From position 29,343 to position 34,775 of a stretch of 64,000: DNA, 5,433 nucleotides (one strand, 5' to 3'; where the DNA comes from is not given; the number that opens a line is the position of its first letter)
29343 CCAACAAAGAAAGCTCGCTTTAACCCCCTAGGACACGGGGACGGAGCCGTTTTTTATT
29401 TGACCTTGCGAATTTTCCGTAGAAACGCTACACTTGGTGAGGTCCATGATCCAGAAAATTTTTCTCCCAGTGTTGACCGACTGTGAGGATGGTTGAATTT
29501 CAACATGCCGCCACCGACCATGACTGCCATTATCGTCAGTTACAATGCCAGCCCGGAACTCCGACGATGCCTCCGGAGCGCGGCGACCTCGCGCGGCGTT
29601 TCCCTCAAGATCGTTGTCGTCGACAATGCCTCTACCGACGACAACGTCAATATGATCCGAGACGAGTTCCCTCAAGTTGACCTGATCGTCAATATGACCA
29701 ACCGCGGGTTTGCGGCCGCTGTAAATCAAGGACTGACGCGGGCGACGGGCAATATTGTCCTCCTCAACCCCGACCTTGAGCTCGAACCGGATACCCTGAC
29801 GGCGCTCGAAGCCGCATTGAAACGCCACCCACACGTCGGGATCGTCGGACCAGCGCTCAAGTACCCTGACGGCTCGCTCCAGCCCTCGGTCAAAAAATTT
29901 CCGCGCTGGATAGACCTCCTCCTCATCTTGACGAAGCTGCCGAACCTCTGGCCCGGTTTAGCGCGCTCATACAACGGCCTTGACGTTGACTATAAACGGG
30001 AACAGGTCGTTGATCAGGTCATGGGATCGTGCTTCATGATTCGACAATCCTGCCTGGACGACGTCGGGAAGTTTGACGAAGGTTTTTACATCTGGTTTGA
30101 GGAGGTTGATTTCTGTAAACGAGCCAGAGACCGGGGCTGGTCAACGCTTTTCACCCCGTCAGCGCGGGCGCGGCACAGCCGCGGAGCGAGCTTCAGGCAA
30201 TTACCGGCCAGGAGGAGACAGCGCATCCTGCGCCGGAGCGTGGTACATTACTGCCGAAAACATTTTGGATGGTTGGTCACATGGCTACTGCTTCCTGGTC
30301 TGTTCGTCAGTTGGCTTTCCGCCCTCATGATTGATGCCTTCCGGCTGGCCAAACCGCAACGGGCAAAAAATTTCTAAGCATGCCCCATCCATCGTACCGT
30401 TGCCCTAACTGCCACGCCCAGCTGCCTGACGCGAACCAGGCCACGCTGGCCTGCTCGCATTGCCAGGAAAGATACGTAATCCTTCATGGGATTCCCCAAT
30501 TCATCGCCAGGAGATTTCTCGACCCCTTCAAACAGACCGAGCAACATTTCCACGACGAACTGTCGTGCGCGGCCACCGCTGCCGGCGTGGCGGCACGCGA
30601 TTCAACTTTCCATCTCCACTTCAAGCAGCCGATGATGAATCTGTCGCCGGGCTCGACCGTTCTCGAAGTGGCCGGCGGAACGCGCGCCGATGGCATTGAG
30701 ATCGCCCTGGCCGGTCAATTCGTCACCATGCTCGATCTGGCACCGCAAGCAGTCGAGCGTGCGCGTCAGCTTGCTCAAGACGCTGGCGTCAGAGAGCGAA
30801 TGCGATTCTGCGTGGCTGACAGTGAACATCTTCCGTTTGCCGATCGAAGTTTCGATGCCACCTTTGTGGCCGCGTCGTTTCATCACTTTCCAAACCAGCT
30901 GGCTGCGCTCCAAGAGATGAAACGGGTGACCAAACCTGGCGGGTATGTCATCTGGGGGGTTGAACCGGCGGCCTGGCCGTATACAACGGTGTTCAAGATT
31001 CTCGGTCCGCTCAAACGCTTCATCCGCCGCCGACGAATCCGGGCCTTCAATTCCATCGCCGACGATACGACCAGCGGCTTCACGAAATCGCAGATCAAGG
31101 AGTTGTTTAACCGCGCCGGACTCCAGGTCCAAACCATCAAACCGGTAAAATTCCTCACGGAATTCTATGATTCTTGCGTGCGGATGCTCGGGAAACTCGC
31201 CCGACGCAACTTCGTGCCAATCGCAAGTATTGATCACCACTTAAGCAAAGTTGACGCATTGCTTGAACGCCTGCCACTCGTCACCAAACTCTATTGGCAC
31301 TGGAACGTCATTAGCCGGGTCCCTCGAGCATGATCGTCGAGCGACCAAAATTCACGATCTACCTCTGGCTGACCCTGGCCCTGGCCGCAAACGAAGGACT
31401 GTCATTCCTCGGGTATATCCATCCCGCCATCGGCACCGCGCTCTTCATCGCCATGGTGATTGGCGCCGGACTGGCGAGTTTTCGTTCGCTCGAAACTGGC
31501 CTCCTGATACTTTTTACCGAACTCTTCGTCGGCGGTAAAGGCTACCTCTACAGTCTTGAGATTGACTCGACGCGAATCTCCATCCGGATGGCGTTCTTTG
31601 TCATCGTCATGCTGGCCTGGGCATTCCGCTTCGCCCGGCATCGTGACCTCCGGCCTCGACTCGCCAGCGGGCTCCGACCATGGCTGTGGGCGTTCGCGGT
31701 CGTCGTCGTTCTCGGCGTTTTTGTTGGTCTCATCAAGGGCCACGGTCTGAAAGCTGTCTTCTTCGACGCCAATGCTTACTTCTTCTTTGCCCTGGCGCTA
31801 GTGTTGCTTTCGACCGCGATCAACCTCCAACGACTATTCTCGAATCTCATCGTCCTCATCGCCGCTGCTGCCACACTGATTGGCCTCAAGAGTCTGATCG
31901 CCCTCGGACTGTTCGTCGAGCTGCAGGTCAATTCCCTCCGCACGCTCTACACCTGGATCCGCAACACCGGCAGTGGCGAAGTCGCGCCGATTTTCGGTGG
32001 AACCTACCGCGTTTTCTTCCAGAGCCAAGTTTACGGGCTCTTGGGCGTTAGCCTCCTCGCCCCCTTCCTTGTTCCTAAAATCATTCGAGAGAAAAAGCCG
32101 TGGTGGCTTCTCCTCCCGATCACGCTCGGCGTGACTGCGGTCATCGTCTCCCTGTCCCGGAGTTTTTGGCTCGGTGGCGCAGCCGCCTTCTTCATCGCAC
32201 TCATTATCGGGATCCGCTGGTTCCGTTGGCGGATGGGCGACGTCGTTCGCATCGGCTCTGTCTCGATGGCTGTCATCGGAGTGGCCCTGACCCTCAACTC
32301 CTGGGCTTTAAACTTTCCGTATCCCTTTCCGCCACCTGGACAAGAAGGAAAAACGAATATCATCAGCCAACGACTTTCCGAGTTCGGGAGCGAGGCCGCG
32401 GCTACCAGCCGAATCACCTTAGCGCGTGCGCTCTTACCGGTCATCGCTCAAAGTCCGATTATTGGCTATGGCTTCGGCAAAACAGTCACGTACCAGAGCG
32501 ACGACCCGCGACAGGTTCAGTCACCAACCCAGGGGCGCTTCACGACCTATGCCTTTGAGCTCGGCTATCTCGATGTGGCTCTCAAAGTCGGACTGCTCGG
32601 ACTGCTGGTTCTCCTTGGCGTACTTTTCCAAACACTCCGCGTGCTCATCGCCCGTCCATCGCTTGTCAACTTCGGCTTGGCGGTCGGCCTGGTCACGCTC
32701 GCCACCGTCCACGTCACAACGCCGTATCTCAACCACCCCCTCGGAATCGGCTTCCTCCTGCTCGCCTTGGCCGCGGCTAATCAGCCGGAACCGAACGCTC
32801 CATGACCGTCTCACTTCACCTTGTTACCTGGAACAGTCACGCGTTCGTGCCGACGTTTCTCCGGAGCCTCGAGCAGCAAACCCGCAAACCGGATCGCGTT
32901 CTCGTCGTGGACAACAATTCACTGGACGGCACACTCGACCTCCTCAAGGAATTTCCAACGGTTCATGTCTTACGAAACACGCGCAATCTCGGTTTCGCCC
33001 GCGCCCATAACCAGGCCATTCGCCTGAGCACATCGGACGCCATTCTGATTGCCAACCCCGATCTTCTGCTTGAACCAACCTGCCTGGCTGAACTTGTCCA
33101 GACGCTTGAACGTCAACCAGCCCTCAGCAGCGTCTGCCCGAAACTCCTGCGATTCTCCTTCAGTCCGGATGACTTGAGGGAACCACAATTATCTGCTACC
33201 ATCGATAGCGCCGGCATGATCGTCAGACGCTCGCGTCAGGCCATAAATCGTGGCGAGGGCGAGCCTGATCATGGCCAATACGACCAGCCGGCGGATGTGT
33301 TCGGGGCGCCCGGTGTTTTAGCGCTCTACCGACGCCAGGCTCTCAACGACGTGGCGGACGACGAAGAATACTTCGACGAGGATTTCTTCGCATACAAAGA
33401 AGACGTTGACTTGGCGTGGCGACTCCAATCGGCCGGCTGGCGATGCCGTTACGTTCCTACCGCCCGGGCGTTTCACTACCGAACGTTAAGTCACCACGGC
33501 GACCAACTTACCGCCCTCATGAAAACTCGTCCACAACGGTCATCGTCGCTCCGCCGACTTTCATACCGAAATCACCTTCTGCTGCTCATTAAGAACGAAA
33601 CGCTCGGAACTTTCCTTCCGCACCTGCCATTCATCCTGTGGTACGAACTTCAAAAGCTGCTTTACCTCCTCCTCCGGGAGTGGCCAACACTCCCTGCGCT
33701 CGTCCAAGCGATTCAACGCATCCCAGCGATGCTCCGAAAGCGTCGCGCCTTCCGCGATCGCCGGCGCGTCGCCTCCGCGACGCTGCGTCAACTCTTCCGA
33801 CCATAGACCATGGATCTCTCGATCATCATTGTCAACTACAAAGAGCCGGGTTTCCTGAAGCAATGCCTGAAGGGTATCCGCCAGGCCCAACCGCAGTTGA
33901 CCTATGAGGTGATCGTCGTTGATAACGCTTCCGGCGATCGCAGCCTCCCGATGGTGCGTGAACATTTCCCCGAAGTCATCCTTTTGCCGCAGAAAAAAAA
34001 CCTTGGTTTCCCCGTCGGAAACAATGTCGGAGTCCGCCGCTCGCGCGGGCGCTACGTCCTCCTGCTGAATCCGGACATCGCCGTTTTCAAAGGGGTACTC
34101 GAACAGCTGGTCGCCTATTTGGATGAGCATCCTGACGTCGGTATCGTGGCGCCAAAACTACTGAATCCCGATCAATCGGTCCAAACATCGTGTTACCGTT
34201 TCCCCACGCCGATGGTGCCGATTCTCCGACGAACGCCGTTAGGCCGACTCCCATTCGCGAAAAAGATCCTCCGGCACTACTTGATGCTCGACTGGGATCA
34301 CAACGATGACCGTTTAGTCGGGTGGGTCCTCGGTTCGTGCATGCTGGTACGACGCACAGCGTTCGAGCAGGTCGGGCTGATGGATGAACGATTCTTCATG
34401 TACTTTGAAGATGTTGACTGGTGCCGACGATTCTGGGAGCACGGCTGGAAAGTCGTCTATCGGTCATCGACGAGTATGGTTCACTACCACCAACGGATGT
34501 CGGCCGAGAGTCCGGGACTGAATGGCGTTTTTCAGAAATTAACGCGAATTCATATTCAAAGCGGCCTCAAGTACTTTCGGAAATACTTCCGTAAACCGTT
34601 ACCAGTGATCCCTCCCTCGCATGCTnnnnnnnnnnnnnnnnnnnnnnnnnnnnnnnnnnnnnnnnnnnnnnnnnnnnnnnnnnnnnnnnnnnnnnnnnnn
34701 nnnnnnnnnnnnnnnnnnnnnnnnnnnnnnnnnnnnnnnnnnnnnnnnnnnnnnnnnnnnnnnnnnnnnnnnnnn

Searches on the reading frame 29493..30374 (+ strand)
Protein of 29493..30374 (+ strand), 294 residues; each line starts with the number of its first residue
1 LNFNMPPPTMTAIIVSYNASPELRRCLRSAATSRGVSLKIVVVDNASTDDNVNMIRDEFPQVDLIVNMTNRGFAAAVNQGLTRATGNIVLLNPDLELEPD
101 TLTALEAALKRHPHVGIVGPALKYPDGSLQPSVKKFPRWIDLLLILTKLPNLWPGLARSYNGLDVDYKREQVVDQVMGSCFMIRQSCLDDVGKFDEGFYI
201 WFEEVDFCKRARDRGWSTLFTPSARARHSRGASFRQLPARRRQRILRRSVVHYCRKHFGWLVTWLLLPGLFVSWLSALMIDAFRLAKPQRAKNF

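Call 48: search_protein_families(library=pfam, proteins=[window:29493-30374:+], max_evalue=0.00001)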
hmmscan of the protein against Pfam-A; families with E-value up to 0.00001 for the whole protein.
window:29493-30374:+ (294 aa): 2 families
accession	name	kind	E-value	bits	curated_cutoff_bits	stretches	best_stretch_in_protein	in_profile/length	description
PF00535.33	Glycos_transf_2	-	1.3e-21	77.7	23.3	1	12-155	2-132/168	Glycosyl transferase family 2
PF13641.12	Glyco_tranf_2_3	-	1e-16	62.1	27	1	8-242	2-224/230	Glycosyltransferase like family 2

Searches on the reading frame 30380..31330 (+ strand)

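Call 48: search_protein_families(library=pfam, proteins=[window:30380-31330:+], max_evalue=0.00001)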
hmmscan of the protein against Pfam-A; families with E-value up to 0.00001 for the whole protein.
window:30380-31330:+ (317 aa): 6 families
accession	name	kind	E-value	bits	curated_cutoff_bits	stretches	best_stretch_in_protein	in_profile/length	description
PF08241.18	Methyltransf_11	-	8.8e-21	74.8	21.2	1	99-191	5-94/95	Methyltransferase domain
PF13649.12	Methyltransf_25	-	2e-19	70.5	27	1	94-188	1-97/97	Methyltransferase domain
PF13847.12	Methyltransf_31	-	1e-17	64.6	27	1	89-191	2-108/145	Methyltransferase domain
PF01209.24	Ubie_methyltran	-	7.2e-14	52.1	20.1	1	82-191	39-150/233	ubiE/COQ5 methyltransferase family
PF08242.18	Methyltransf_12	-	1.5e-10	42.1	30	1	95-189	1-97/98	Methyltransferase domain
PF13489.12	Methyltransf_23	-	2e-08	34.6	27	1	89-251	21-162/164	Methyltransferase domain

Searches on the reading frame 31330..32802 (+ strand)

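Call 48: search_protein_families(library=pfam, proteins=[window:31330-32802:+], max_evalue=0.00001)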
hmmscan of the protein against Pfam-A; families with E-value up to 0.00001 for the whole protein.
window:31330-32802:+ (491 aa): 1 family
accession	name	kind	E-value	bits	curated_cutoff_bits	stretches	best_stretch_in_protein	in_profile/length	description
PF04932.20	Wzy_C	-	5.2e-12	46.2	31.7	1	266-429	5-149/149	O-Antigen ligase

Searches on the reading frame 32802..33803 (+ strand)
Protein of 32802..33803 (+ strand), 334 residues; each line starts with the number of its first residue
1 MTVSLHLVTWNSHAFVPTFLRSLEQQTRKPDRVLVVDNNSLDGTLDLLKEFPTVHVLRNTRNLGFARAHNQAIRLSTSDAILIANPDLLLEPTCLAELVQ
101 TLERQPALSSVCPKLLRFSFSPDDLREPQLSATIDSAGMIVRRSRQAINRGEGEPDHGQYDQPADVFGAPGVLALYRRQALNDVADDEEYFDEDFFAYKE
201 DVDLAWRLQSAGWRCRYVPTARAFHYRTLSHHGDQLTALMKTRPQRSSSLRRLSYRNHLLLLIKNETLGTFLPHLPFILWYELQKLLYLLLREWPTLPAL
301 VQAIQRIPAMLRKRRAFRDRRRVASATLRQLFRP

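Call 48: search_protein_families(library=pfam, proteins=[window:32802-33803:+], max_evalue=0.00001)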
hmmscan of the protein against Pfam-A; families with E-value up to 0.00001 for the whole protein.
window:32802-33803:+ (334 aa): 3 families
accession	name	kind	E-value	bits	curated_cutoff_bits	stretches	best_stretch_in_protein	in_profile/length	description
PF00535.33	Glycos_transf_2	-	9.5e-23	81.4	23.3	1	5-182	2-165/168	Glycosyl transferase family 2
PF13641.12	Glyco_tranf_2_3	-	3.9e-14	53.7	27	1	5-228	5-214/230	Glycosyltransferase like family 2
PF13632.12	Glyco_trans_2_3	-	9.5e-10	39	27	1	159-225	62-122/198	Glycosyl transferase family group 2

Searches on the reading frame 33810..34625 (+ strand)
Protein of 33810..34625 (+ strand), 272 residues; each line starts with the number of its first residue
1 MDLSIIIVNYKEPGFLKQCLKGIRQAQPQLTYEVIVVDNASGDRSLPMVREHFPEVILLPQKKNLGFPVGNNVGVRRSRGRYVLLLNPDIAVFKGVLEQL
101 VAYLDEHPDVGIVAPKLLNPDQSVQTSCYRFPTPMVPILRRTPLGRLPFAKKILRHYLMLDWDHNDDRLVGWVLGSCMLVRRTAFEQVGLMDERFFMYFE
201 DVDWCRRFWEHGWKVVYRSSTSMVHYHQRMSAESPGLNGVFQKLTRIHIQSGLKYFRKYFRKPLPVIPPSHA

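Call 48: search_protein_families(library=pfam, proteins=[window:33810-34625:+], max_evalue=0.00001)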
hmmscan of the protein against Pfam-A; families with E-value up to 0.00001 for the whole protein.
window:33810-34625:+ (272 aa): 3 families
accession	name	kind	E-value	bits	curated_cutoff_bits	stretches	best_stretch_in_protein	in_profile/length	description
PF00535.33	Glycos_transf_2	-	3e-22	79.7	23.3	1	4-116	1-115/168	Glycosyl transferase family 2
PF13641.12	Glyco_tranf_2_3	-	1.4e-18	68.2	27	1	3-230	3-216/230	Glycosyltransferase like family 2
PF13632.12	Glyco_trans_2_3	-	2.3e-06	28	27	1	168-221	68-119/198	Glycosyl transferase family group 2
